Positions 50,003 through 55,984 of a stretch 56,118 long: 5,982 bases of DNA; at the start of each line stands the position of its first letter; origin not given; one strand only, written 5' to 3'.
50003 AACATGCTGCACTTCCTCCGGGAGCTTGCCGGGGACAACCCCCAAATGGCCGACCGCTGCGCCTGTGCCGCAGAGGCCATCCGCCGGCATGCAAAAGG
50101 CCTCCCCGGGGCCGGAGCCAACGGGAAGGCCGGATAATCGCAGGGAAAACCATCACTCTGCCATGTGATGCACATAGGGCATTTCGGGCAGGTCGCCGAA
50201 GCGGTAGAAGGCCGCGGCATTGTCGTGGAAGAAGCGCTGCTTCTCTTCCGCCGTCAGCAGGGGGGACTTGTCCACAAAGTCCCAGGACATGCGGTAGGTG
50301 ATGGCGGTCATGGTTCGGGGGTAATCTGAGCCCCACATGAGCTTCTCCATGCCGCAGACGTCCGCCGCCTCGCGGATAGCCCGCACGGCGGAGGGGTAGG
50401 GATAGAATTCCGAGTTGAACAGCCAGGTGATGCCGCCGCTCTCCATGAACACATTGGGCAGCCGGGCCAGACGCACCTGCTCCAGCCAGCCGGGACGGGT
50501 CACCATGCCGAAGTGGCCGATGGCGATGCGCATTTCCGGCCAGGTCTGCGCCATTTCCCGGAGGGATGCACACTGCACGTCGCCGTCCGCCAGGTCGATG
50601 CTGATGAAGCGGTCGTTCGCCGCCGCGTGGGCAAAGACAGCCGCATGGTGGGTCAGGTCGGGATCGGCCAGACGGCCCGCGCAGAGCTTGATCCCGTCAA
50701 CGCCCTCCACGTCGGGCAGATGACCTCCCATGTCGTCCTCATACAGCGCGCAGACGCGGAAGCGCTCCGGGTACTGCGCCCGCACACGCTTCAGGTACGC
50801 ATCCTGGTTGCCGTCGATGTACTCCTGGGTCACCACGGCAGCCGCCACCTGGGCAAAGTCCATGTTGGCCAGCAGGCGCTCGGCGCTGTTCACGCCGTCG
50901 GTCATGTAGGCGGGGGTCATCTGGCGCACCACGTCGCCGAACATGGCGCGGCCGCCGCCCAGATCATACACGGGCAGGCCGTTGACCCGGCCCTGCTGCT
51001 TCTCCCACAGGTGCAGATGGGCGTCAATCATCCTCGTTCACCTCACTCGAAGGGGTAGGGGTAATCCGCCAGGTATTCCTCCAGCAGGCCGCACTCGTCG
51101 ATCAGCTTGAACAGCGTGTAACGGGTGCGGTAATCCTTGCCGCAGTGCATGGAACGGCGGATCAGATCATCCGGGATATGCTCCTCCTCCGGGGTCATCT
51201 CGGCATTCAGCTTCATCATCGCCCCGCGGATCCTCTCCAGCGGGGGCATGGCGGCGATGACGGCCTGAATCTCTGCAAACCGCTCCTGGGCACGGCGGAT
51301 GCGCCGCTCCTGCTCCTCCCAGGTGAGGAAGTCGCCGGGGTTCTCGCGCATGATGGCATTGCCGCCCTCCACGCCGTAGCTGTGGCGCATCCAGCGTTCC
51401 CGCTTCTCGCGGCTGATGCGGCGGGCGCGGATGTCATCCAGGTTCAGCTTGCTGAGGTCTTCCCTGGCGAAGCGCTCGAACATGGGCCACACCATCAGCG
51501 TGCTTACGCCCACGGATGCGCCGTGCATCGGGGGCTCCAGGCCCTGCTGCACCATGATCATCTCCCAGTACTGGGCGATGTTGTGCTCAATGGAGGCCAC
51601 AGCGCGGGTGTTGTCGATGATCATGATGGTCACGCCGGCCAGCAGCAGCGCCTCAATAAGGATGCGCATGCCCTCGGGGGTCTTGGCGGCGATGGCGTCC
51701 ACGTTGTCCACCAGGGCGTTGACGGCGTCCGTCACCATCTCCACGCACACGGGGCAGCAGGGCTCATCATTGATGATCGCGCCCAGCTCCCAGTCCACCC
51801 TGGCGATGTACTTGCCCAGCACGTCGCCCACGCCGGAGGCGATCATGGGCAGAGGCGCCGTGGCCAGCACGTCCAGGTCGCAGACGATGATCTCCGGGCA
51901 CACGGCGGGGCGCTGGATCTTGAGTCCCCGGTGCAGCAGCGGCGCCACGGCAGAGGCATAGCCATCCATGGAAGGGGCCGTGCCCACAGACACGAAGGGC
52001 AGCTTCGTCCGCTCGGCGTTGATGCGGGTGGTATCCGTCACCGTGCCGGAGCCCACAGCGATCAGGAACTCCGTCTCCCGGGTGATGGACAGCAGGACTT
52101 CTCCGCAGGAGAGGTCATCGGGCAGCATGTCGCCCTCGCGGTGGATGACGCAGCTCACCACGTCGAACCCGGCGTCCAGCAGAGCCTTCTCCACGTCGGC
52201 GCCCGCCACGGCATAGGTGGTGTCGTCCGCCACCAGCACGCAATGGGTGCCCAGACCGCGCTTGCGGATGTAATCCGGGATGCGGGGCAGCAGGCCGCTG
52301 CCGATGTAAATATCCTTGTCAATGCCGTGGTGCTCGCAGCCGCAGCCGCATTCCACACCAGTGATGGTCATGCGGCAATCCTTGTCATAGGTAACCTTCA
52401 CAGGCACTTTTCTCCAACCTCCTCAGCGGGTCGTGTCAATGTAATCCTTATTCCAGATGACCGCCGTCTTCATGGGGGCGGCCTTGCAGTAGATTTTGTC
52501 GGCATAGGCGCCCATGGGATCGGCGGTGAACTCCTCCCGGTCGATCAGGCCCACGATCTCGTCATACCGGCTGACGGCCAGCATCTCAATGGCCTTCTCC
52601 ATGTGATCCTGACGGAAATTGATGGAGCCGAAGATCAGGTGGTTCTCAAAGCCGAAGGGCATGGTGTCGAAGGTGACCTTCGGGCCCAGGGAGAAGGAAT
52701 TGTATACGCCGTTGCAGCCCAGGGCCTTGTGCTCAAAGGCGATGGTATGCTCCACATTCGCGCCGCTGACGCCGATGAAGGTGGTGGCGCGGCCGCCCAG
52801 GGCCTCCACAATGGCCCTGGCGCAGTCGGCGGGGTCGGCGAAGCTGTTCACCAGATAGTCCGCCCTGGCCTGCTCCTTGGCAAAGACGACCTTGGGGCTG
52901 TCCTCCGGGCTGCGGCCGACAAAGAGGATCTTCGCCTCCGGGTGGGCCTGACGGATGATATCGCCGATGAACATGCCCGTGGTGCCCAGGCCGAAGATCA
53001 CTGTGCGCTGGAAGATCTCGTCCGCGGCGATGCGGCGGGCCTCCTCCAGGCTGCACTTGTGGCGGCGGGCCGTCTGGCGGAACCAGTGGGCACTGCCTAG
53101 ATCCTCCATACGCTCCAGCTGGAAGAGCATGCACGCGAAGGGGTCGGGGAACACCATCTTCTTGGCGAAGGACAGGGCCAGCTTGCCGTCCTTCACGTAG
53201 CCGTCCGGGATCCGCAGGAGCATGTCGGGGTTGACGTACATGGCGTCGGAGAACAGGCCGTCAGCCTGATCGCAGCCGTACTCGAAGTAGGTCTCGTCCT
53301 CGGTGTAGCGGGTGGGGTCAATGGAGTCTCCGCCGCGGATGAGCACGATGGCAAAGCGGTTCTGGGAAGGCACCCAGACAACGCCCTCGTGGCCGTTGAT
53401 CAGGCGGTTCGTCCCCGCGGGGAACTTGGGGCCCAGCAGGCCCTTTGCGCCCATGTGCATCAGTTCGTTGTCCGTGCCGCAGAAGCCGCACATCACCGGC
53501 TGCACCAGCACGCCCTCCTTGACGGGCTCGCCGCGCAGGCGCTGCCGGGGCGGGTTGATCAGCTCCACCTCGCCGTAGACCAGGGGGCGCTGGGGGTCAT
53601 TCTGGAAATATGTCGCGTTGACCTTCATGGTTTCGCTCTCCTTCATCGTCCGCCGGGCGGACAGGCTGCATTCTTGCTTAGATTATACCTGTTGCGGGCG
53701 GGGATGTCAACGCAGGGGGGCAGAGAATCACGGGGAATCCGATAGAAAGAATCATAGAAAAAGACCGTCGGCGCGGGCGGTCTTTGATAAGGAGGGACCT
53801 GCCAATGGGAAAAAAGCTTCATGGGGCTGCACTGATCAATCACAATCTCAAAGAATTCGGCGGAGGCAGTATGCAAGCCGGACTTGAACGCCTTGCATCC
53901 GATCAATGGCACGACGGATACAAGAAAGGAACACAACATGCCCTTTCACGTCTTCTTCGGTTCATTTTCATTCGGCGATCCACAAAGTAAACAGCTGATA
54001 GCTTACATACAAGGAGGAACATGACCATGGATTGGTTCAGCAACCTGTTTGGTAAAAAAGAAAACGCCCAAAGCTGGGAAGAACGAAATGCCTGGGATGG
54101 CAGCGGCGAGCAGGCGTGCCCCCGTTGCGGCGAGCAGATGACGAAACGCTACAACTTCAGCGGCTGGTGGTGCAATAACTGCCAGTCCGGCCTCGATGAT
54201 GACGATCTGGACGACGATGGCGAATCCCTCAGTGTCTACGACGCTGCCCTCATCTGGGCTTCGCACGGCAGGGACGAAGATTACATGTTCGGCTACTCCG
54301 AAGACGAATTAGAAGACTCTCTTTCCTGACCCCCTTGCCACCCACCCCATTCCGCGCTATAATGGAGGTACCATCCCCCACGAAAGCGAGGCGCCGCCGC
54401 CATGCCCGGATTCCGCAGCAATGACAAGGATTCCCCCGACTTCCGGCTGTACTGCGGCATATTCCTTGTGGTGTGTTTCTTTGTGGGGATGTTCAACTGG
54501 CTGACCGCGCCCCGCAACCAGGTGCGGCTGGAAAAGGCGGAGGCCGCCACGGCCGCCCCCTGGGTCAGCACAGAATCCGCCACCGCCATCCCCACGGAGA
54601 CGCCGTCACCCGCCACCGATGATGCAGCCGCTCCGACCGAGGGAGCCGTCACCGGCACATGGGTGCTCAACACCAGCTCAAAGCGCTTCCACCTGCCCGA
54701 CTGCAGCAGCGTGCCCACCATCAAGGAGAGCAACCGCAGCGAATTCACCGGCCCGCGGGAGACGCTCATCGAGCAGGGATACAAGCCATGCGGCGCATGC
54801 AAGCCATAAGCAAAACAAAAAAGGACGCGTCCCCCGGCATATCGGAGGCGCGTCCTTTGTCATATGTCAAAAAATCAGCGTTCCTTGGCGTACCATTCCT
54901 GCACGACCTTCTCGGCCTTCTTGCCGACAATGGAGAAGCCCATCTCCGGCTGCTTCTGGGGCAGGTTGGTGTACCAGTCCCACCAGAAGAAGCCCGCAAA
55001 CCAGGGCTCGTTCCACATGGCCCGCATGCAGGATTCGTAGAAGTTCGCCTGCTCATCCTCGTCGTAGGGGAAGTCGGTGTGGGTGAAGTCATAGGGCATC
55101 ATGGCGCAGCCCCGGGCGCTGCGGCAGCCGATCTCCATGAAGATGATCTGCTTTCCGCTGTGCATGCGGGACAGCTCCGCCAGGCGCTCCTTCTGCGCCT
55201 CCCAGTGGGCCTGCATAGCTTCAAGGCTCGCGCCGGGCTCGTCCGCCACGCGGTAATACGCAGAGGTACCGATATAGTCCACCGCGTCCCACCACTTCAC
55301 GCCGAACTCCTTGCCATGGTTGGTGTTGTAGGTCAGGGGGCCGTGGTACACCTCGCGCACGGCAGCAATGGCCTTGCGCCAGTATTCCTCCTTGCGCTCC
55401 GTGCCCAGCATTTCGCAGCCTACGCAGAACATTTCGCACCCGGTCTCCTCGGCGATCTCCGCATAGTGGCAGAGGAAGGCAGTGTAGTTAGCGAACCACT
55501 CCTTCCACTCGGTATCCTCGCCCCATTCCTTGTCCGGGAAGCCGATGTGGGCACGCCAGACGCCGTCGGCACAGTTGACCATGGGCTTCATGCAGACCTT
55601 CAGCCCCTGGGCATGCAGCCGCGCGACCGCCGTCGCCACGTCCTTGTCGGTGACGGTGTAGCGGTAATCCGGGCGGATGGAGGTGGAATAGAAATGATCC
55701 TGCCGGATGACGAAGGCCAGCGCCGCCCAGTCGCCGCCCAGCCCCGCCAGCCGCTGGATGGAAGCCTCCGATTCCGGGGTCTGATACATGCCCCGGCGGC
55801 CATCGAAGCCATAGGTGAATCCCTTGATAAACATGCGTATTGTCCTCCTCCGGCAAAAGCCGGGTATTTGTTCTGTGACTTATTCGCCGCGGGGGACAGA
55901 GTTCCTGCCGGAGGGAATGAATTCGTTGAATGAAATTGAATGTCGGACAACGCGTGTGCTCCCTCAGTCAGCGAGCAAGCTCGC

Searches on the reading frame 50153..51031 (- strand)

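Call 50: search_protein_families(library=pfam, proteins=[window:50153-51031:-], max_evalue=0.0001)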
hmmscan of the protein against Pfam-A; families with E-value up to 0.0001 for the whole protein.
window:50153-51031:- (292 aa): 1 family
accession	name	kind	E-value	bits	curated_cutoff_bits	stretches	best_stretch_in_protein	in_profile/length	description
PF04909.20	Amidohydro_2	-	9.2e-32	111.4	26.4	1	2-278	1-289/289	Amidohydrolase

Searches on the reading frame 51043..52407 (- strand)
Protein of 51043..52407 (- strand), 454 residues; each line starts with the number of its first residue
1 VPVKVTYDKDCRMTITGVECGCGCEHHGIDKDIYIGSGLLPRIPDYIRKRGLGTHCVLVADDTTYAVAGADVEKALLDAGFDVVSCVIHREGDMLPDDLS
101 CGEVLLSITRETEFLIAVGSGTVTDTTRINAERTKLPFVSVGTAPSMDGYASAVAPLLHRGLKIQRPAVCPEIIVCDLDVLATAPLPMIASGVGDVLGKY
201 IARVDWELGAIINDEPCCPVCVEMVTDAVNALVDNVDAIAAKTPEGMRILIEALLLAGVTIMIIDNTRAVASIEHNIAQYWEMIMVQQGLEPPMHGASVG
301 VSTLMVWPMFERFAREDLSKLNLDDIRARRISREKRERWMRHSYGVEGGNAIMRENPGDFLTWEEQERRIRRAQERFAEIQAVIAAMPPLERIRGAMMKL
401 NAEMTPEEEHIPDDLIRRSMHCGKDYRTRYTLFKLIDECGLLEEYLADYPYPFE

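Call 50: search_protein_families(library=pfam, proteins=[window:51043-52407:-], max_evalue=0.0001)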
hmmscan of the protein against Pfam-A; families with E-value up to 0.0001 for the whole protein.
window:51043-52407:- (454 aa): 2 families
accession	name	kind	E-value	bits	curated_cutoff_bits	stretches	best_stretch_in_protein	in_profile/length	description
PF13685.12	Fe-ADH_2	-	5.8e-31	108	28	1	35-185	2-149/149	Iron-containing alcohol dehydrogenase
PF00465.25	Fe-ADH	-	3.2e-06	27.3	31.3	1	32-177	3-167/168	Iron-containing alcohol dehydrogenase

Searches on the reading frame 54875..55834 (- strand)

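Call 50: search_protein_families(library=pfam, proteins=[window:54875-55834:-], max_evalue=0.0001)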
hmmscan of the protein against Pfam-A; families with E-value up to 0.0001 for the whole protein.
window:54875-55834:- (319 aa): 1 family
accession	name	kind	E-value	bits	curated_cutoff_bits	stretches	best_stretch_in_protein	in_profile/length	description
PF22612.2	GH113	-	2.9e-110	368.6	27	1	6-295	1-276/289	Glycoside Hydrolase Family 113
